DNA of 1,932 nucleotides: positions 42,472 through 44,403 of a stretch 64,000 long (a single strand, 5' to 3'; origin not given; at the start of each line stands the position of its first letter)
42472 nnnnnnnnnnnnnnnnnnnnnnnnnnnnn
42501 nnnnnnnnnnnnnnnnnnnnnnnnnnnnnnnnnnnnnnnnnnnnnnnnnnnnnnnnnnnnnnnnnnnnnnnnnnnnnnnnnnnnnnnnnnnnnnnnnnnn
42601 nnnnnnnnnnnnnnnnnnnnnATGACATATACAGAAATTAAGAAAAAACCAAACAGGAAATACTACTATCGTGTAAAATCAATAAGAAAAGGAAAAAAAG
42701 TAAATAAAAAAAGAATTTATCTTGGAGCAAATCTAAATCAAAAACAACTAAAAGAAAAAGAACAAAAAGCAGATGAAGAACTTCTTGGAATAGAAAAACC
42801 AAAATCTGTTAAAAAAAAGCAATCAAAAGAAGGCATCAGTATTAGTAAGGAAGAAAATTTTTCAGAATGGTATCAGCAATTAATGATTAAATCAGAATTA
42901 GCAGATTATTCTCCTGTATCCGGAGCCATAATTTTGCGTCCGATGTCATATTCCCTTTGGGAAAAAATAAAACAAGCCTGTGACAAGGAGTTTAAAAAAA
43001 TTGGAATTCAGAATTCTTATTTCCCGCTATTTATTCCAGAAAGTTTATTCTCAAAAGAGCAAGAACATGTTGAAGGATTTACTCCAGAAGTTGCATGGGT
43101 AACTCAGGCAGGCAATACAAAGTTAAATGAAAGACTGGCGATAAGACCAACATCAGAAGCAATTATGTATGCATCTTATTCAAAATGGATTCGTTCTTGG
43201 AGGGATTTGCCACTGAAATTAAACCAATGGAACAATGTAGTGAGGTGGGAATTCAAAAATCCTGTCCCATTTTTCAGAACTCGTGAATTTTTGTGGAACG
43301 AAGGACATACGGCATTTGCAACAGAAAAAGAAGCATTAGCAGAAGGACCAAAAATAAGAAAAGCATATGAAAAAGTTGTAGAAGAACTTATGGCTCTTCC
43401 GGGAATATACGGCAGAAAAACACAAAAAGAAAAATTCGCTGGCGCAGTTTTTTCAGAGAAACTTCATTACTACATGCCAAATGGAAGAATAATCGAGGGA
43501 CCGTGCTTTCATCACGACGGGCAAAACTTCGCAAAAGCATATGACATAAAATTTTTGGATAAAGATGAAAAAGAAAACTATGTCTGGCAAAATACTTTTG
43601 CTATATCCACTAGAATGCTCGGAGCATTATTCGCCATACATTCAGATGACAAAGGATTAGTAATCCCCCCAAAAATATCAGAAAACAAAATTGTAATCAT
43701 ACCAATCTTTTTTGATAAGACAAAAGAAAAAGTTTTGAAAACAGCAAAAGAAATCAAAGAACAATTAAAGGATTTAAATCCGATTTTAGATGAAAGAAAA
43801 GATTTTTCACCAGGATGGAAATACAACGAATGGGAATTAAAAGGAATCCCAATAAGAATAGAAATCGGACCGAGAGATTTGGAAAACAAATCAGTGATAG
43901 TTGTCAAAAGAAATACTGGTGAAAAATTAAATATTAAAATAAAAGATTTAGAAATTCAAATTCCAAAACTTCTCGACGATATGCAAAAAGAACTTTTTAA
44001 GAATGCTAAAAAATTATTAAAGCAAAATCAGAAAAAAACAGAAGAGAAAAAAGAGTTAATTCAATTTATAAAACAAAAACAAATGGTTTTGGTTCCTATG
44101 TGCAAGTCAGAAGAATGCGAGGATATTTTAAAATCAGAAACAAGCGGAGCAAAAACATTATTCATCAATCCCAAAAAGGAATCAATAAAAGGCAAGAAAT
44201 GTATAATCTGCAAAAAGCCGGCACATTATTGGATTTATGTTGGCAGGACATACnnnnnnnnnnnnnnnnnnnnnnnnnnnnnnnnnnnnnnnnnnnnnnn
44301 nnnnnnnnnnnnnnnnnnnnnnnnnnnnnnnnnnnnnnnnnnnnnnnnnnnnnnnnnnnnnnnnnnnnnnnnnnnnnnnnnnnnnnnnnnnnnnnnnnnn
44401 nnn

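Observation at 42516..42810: ProRS fused to a putative DNA-binding domain behind a four-site operator array: possible self-regulating synthetase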

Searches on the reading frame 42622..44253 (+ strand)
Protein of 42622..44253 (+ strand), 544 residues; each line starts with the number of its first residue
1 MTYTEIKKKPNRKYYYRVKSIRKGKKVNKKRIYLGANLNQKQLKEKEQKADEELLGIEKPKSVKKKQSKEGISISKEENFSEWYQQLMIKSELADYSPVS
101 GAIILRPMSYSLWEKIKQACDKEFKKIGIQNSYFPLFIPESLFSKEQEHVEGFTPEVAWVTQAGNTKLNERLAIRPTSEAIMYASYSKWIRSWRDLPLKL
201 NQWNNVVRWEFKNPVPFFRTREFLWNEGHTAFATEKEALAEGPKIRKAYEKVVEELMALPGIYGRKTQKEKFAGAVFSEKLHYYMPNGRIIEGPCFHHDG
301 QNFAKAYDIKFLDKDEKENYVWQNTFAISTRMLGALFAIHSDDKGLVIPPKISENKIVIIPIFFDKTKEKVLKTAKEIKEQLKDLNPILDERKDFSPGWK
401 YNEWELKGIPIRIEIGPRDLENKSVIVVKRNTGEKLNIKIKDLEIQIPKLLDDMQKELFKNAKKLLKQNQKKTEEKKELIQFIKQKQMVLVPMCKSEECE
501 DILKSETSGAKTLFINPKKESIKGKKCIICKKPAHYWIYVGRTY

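Call 6: search_protein_families(library=pfam, proteins=[window:42622-44253:+], max_evalue=1)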
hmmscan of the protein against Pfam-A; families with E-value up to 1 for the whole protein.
window:42622-44253:+ (544 aa): 5 families
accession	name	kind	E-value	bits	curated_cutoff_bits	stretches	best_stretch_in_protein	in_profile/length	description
PF00587.30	tRNA-synt_2b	-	4.8e-19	69.5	29.3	1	168-339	7-178/179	tRNA synthetase class II core domain (G, H, P, S and T)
PF03129.25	HGTP_anticodon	-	2.6e-17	63.2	21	1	356-444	1-88/94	Anticodon binding domain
PF09180.16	ProRS-C_1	-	1.5e-15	57.5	31.5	1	477-544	2-71/71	Prolyl-tRNA synthetase, C-terminal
PF16861.10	Carbam_trans_C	-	0.082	12.9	27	1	412-461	16-70/170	Carbamoyltransferase C-terminus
PF04883.17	HK97-gp10_like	-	0.13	13.6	21.4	0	366-417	17-67/78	Bacteriophage HK97-gp10, putative tail-component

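Call 7: search_protein_families(library=ncbifam, proteins=[window:42622-44253:+], max_evalue=1)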
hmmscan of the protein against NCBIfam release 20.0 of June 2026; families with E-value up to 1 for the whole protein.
window:42622-44253:+ (544 aa): 11 families
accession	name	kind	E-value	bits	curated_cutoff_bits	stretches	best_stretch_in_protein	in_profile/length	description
TIGR00408.1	proS_fam_I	equivalog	5.3e-161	536.7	437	1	75-544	3-475/475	proline--tRNA ligase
NF006625.0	PRK09194.1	equivalog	1.5e-33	116.5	558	2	300-443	412-554/559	proline--tRNA ligase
TIGR00409.1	proS_fam_II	equivalog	4.9e-29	101.6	306.7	2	299-445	417-563/568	proline--tRNA ligase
NF008979.1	PRK12325.1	exception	2.7e-27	95.7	550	2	297-443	286-432/437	proline--tRNA ligase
NF003068.0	PRK03991.1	equivalog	3.3e-09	35.6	484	2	289-467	428-608/613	threonine--tRNA ligase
TIGR00418.1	thrS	equivalog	4.5e-09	35.7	383.65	2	49-255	139-341/565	threonine--tRNA ligase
NF003211.1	PRK04173.1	equivalog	2.6e-05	23.3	312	1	346-444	356-451/454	glycine--tRNA ligase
TIGR00389.1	glyS_dimeric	equivalog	0.0004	19.1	243.3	1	346-447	463-561/565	glycine--tRNA ligase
TIGR03378.1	glycerol3P_GlpB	equivalog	0.17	10.8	174.15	1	433-499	165-234/419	anaerobic glycerol-3-phosphate dehydrogenase subunit GlpB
NF041372.1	DUF166_seleno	equivalog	0.23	11.2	200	1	424-506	15-98/203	DUF166 family (seleno)protein DfsP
NF041353.1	XopO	subfamily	0.41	10.7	300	1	423-485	142-205/218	XopO/AvrRps4 family type III secretion system effector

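Call 55: find_homologous_proteins(query=window:42844-44253:+, max_evalue=1e-60)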
Query window:42844-44253:+ (470 aa): 7997 proteins with E <= 1e-60 among 8000 candidates; the best 120 are listed.
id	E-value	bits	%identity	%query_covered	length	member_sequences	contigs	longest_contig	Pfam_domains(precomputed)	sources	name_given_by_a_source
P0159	0.0e+0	1070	100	100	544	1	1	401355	PF03129.26,PF00587.31,PF09180.17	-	-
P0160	8.6e-286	966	89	100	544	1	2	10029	PF03129.26,PF00587.31,PF09180.17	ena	-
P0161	7.3e-260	881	80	100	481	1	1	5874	PF03129.26,PF00587.31,PF09180.17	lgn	-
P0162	1.6e-255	866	78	100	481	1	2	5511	PF03129.26,PF00587.31,PF09180.17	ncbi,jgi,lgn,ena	-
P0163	2.5e-253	859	78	100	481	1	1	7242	PF03129.26,PF00587.31,PF09180.17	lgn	-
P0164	2.7e-253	859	77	100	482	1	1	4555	PF03129.26,PF00587.31,PF09180.17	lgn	-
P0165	9.6e-253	857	77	100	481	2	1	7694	PF03129.26,PF00587.31,PF09180.17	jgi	-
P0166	1.6e-250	850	77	100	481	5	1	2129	PF03129.26,PF00587.31,PF09180.17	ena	-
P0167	1.1e-249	847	76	100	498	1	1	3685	PF03129.26,PF00587.31,PF09180.17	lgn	-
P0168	1.1e-248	844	77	100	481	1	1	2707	PF03129.26,PF00587.31,PF09180.17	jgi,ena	-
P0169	9.4e-248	841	75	100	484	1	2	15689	PF03129.26,PF00587.31,PF09180.17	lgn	-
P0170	5.1e-247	838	76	100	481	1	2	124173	PF03129.26,PF00587.31,PF09180.17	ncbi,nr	ncbi:MAG TPA: proline--tRNA ligase [Candidatus Nanoarchaeia archaeon]|nr:proline--tRNA ligase [Candi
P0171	1.1e-246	837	74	100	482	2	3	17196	PF03129.26,PF00587.31,PF09180.17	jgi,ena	-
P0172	1.1e-245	834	75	100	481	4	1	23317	PF03129.26,PF00587.31,PF09180.17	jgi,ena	-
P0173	2.6e-245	833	74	100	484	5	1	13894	PF03129.26,PF00587.31,PF09180.17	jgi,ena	-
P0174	1.9e-244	830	75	100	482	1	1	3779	PF03129.26,PF00587.31,PF09180.17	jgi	jgi:prolyl-tRNA synthetase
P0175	2.0e-244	830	75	100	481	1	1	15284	PF03129.26,PF00587.31,PF09180.17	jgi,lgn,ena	-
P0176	2.5e-244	829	76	100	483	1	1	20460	PF03129.26,PF00587.31,PF09180.17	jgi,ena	-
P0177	1.9e-243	827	74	100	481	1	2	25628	PF03129.26,PF00587.31,PF09180.17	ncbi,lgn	-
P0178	1.9e-243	826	73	100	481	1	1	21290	PF03129.26,PF00587.31,PF09180.17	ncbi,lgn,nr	ncbi:MAG: proline--tRNA ligase [archaeon]|nr:proline--tRNA ligase [archaeon]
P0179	4.0e-243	825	74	100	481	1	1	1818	PF03129.26,PF00587.31,PF09180.17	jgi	jgi:prolyl-tRNA synthetase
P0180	5.2e-243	825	73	100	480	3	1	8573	PF03129.26,PF00587.31,PF09180.17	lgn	-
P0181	1.1e-242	824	75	100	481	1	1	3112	PF03129.26,PF00587.31,PF09180.17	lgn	-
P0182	1.3e-242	824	74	100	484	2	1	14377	PF03129.26,PF00587.31,PF09180.17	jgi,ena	-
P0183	2.9e-242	823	74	100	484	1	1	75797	PF03129.26,PF00587.31,PF09180.17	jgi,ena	-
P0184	3.6e-242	822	73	100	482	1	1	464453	PF03129.26,PF00587.31,PF09180.17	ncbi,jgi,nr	ncbi:proline--tRNA ligase [Candidatus Pacearchaeota archaeon]|nr:proline--tRNA ligase [Candidatus Pa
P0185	4.1e-242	822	74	100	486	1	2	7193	PF03129.26,PF00587.31,PF09180.17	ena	-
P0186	1.6e-241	820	74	100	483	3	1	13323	PF03129.26,PF00587.31,PF09180.17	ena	-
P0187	2.0e-241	820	73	100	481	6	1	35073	PF03129.26,PF00587.31,PF09180.17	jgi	jgi:prolyl-tRNA synthetase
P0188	4.6e-241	819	73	100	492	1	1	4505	PF03129.26,PF00587.31,PF09180.17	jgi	jgi:prolyl-tRNA synthetase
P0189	4.9e-241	819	74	100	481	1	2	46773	PF03129.26,PF00587.31,PF09180.17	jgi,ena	jgi:prolyl-tRNA synthetase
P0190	5.4e-241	818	73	100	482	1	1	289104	PF03129.26,PF00587.31,PF09180.17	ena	-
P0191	6.6e-241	818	72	100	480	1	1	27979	PF03129.26,PF00587.31,PF09180.17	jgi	jgi:prolyl-tRNA synthetase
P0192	7.9e-241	818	74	100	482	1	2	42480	PF03129.26,PF00587.31,PF09180.17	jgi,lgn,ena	-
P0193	1.1e-240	817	74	100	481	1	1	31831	PF03129.26,PF00587.31,PF09180.17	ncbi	-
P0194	4.2e-240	815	75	100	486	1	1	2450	PF03129.26,PF00587.31,PF09180.17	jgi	jgi:prolyl-tRNA synthetase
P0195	4.5e-240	815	73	100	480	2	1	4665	PF03129.26,PF00587.31,PF09180.17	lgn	-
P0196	6.0e-240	815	74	100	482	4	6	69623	PF03129.26,PF00587.31,PF09180.17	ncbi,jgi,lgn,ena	-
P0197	2.8e-239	813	72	100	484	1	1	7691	PF03129.26,PF00587.31,PF09180.17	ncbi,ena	ncbi:MAG: proline--tRNA ligase [Nanoarchaeota archaeon]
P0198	3.7e-239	812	72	100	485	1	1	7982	PF03129.26,PF00587.31,PF09180.17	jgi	jgi:prolyl-tRNA synthetase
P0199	5.7e-239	812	72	100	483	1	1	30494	PF03129.26,PF00587.31,PF09180.17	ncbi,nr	ncbi:Proline--tRNA ligase [uncultured archaeon]|nr:Proline--tRNA ligase [uncultured archaeon]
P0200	6.0e-239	812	74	100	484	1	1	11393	PF03129.26,PF00587.31,PF09180.17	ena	-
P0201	9.9e-239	811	75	100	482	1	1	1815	PF03129.26,PF00587.31,PF09180.17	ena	-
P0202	1.1e-238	811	73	100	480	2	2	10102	PF03129.26,PF00587.31,PF09180.17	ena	-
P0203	1.2e-238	811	71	100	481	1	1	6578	PF03129.26,PF00587.31,PF09180.17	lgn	-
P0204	1.9e-238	810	73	100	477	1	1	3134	PF03129.26,PF00587.31,PF09180.17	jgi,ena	-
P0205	3.8e-238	809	73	100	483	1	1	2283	PF03129.26,PF00587.31,PF09180.17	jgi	jgi:prolyl-tRNA synthetase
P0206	8.2e-237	805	73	100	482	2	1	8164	PF03129.26,PF00587.31,PF09180.17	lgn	-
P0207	1.2e-236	804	72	100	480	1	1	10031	PF03129.26,PF00587.31,PF09180.17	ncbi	ncbi:MAG: proline--tRNA ligase [archaeon]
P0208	2.2e-236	803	73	100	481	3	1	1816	PF03129.26,PF00587.31,PF09180.17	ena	-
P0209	2.4e-236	803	72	100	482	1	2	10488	PF03129.26,PF00587.31,PF09180.17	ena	-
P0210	4.7e-236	802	72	100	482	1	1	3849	PF03129.26,PF00587.31,PF09180.17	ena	-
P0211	5.4e-236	802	74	100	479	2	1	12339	PF03129.26,PF00587.31,PF09180.17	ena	-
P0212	1.7e-235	800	73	100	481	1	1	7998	PF03129.26,PF00587.31,PF09180.17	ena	-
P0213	1.9e-234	797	71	100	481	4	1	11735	PF03129.26,PF00587.31,PF09180.17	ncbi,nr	ncbi:Proline--tRNA ligase [uncultured archaeon]|nr:Proline--tRNA ligase [uncultured archaeon]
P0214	3.2e-234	796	72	100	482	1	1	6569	PF03129.26,PF00587.31,PF09180.17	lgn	-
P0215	9.8e-234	794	72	100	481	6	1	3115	PF03129.26,PF00587.31,PF09180.17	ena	-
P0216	1.7e-233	794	74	100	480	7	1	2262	PF03129.26,PF00587.31,PF09180.17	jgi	-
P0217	8.9e-233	791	73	100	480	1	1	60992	PF03129.26,PF00587.31,PF09180.17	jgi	jgi:prolyl-tRNA synthetase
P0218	1.8e-232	790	72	100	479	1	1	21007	PF03129.26,PF00587.31,PF09180.17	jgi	jgi:prolyl-tRNA synthetase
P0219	2.4e-232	790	72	100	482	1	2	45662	PF03129.26,PF00587.31,PF09180.17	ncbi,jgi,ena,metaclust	metaclust:\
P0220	5.2e-232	789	71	100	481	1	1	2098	PF03129.26,PF00587.31,PF09180.17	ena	-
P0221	9.6e-232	788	72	100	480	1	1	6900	PF03129.26,PF00587.31,PF09180.17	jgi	-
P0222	1.1e-231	788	72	100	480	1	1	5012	PF03129.26,PF00587.31,PF09180.17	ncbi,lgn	-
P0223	2.9e-231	786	72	100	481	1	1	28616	PF03129.26,PF00587.31,PF09180.17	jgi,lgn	jgi:prolyl-tRNA synthetase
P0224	5.0e-231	786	72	100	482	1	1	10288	PF03129.26,PF00587.31,PF09180.17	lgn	-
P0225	5.6e-231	785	72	100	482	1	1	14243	PF03129.26,PF00587.31,PF09180.17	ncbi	-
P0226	8.7e-231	785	71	100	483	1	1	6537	PF03129.26,PF00587.31,PF09180.17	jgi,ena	-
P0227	2.6e-230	783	71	100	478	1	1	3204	PF03129.26,PF00587.31,PF09180.17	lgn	-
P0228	4.3e-230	782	71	100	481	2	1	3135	PF03129.26,PF00587.31,PF09180.17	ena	-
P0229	1.1e-229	781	71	100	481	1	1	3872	PF03129.26,PF00587.31,PF09180.17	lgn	-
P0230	1.9e-229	780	70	100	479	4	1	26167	PF03129.26,PF00587.31,PF09180.17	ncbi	-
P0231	3.5e-229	779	71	100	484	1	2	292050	PF03129.26,PF00587.31,PF09180.17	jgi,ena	-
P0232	5.5e-229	779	71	100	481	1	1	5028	PF03129.26,PF00587.31,PF09180.17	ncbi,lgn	-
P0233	5.6e-229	779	71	100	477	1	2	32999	PF03129.26,PF00587.31,PF09180.17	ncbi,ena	-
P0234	6.8e-229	779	71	100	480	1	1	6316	PF03129.26,PF00587.31,PF09180.17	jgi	jgi:prolyl-tRNA synthetase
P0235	7.5e-229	778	71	100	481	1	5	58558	PF03129.26,PF00587.31,PF09180.17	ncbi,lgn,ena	ncbi:MAG: proline--tRNA ligase [Nanoarchaeota archaeon]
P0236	7.9e-229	778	71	100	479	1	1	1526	PF03129.26,PF00587.31,PF09180.17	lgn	-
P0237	2.5e-228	777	70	100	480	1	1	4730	PF03129.26,PF00587.31,PF09180.17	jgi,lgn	jgi:prolyl-tRNA synthetase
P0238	3.9e-228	776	70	100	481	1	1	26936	PF03129.26,PF00587.31,PF09180.17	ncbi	-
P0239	4.3e-228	776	71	100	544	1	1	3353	PF03129.26,PF00587.31,PF09180.17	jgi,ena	-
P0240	5.8e-228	775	70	100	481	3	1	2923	PF03129.26,PF00587.31,PF09180.17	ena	-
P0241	6.0e-228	775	70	100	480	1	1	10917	PF03129.26,PF00587.31,PF09180.17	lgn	-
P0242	1.1e-227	775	70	100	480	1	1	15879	PF03129.26,PF00587.31,PF09180.17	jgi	-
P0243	1.6e-227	774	70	100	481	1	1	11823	PF03129.26,PF00587.31,PF09180.17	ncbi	-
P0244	2.1e-227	774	70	100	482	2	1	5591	PF03129.26,PF00587.31,PF09180.17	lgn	-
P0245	2.4e-227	773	72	100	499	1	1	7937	PF03129.26,PF00587.31,PF09180.17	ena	-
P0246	3.8e-227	773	70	100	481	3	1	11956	PF03129.26,PF00587.31,PF09180.17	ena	-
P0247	1.2e-226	771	70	100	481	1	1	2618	PF03129.26,PF00587.31,PF09180.17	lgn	-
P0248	2.1e-226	770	70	100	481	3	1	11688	PF03129.26,PF00587.31,PF09180.17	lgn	-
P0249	3.7e-226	769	70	100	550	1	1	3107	PF03129.26,PF00587.31,PF09180.17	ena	-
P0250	1.0e-225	768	71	100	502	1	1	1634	PF03129.26,PF00587.31,PF09180.17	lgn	-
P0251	2.1e-225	767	70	100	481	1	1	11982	PF03129.26,PF00587.31,PF09180.17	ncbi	-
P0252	6.9e-225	765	70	100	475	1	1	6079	PF03129.26,PF00587.31,PF09180.17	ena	-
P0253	8.0e-225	765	71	100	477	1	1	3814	PF03129.26,PF00587.31,PF09180.17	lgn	-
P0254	2.6e-224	763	71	100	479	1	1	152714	PF03129.26,PF00587.31,PF09180.17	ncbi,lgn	-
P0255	3.8e-224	763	68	100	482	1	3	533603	PF03129.26,PF00587.31,PF09180.17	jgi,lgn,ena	-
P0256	7.0e-224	762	69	100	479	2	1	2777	PF03129.26,PF00587.31,PF09180.17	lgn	-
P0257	8.3e-224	762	70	100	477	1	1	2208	PF03129.26,PF00587.31,PF09180.17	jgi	jgi:prolyl-tRNA synthetase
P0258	3.5e-223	760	69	100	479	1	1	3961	PF03129.26,PF00587.31,PF09180.17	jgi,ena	-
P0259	6.8e-223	759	68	100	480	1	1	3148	PF03129.26,PF00587.31,PF09180.17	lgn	-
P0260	7.8e-223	759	70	100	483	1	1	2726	PF03129.26,PF00587.31,PF09180.17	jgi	-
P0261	8.0e-223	759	71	100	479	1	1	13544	PF03129.26,PF00587.31,PF09180.17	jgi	jgi:prolyl-tRNA synthetase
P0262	3.0e-222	757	68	100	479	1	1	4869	PF03129.26,PF00587.31,PF09180.17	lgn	-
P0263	6.1e-222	756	70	100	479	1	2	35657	PF03129.26,PF00587.31,PF09180.17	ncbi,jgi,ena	-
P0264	6.2e-222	756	67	100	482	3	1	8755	PF03129.26,PF00587.31,PF09180.17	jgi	jgi:prolyl-tRNA synthetase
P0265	1.4e-221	754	70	100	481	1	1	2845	PF03129.26,PF00587.31,PF09180.17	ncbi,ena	-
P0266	1.8e-221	754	68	100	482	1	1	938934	PF03129.26,PF00587.31,PF09180.17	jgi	jgi:prolyl-tRNA synthetase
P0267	2.6e-221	754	70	100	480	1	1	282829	PF03129.26,PF00587.31,PF09180.17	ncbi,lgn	-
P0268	2.9e-221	753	70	100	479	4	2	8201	PF03129.26,PF00587.31,PF09180.17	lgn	-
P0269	3.0e-221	753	69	100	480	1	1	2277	PF03129.26,PF00587.31,PF09180.17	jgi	jgi:prolyl-tRNA synthetase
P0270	5.4e-221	752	69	100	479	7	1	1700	PF03129.26,PF00587.31,PF09180.17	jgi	jgi:prolyl-tRNA synthetase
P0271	1.3e-220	751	70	100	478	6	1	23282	PF03129.26,PF00587.31,PF09180.17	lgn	-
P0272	4.0e-220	750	69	100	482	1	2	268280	PF03129.26,PF00587.31,PF09180.17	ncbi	-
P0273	5.9e-220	749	68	100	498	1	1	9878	PF03129.26,PF00587.31,PF09180.17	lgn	-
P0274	6.0e-220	749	69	100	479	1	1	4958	PF03129.26,PF00587.31,PF09180.17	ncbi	-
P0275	1.5e-219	748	70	100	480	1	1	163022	PF03129.26,PF00587.31,PF09180.17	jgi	jgi:prolyl-tRNA synthetase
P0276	1.6e-219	748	70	100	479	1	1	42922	PF03129.26,PF00587.31,PF09180.17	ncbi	-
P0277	2.0e-219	747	67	100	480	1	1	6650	PF03129.26,PF00587.31,PF09180.17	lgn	-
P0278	2.8e-219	747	69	100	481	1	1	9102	PF03129.26,PF00587.31,PF09180.17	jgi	jgi:prolyl-tRNA synthetase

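Call 57: find_encoding_contigs(protein=P0162, flank=1500, max_places=2)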
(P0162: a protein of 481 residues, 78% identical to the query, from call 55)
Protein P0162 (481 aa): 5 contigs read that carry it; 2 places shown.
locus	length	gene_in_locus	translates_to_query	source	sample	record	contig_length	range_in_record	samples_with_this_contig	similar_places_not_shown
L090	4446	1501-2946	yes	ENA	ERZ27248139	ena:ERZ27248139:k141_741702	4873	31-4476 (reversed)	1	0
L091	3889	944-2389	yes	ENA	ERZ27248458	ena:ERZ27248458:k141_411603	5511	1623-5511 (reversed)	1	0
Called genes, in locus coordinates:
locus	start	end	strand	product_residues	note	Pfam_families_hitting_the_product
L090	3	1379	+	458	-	PF02934:GatB_N, PF02637:GatB_Yqey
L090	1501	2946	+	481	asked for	PF00587:tRNA-synt_2b, PF03129:HGTP_anticodon, PF09180:ProRS-C_1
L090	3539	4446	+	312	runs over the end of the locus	?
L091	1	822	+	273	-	?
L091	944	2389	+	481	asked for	PF00587:tRNA-synt_2b, PF03129:HGTP_anticodon, PF09180:ProRS-C_1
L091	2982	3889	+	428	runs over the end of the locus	PF04055:Radical_SAM, PF13186:SPASM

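Call 58: find_encoding_contigs(protein=P0170, flank=1500, max_places=1)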
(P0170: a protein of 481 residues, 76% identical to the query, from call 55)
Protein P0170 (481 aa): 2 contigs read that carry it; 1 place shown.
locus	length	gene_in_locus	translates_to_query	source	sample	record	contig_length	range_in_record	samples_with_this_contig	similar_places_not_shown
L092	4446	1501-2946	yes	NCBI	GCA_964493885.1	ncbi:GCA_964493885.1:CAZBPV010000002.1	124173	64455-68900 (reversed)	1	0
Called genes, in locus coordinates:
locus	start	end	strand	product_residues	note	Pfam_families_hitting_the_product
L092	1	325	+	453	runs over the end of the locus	PF02934:GatB_N, PF02637:GatB_Yqey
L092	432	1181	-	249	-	PF14528:LAGLIDADG_3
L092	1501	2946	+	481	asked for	PF00587:tRNA-synt_2b, PF03129:HGTP_anticodon, PF09180:ProRS-C_1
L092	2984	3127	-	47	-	-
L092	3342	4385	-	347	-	PF01368:DHH (weak), PF02272:DHHA1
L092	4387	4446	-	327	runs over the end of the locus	PF01916:DS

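Call 59: find_encoding_contigs(protein=P0160, flank=1500, max_places=2)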
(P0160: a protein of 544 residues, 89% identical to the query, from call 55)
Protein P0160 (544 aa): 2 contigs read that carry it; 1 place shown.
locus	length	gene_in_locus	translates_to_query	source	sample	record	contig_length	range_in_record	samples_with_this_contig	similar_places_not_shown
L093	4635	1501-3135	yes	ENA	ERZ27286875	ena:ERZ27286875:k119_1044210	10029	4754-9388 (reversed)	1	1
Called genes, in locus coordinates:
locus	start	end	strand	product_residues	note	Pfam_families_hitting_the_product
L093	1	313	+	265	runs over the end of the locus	PF00089:Trypsin, PF13365:Trypsin_2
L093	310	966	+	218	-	PF09997:DUF2238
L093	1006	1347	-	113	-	-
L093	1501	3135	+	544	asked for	PF00587:tRNA-synt_2b, PF03129:HGTP_anticodon, PF09180:ProRS-C_1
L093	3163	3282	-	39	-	-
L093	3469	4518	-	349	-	PF01368:DHH, PF02272:DHHA1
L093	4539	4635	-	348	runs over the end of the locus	PF01916:DS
